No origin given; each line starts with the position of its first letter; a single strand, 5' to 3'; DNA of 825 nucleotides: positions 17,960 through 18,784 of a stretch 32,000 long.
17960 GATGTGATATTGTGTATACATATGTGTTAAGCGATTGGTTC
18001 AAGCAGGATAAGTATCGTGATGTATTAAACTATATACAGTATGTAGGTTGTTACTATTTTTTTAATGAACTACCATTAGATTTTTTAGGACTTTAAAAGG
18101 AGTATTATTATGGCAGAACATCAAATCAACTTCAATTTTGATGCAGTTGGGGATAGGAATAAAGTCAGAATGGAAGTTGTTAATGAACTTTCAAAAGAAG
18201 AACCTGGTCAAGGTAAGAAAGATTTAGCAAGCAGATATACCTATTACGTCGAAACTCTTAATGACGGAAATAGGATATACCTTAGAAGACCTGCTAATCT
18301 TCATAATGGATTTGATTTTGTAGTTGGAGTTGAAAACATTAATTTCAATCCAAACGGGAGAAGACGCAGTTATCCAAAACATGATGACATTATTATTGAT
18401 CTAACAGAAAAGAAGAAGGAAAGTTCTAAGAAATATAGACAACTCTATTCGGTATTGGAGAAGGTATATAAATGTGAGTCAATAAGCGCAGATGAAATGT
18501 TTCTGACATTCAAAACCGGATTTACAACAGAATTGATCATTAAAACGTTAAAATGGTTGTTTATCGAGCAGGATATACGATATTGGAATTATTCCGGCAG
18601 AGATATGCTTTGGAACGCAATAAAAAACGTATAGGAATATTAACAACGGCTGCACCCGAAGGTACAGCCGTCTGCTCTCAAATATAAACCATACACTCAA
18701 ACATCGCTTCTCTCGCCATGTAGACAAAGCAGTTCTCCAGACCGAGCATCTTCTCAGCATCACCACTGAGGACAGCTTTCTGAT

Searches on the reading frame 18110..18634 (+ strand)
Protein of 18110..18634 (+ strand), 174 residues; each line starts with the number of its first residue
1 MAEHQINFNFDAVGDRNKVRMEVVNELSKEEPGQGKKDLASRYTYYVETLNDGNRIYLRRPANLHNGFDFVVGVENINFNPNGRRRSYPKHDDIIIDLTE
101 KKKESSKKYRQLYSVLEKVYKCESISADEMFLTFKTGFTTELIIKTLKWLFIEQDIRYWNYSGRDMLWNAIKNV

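Call 5: search_protein_families(library=pfam, proteins=[window:18110-18634:+], max_evalue=0.01)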
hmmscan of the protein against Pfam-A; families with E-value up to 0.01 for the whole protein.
window:18110-18634:+ (174 aa): 0 families

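Call 6: search_protein_families(library=padloc, proteins=[window:18110-18634:+], max_evalue=0.01)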
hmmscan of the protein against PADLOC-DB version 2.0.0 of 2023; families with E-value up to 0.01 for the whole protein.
window:18110-18634:+ (174 aa): 0 families

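Call 8: search_protein_families(library=ncbifam, proteins=[window:18110-18634:+], max_evalue=0.01)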
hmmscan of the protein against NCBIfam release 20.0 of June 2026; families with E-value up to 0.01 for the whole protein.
window:18110-18634:+ (174 aa): 0 families

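Call 44: search_protein_families(library=pfam, proteins=[window:18110-18631:+], max_evalue=0.01)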
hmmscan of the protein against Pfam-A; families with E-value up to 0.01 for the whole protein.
window:18110-18631:+ (174 aa): 0 families

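Call 48: search_solved_structures(query=window:18110-18631:+, max_evalue=1)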
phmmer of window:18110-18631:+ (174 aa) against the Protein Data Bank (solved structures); distinct sequences matched with E-value up to 1: 0.
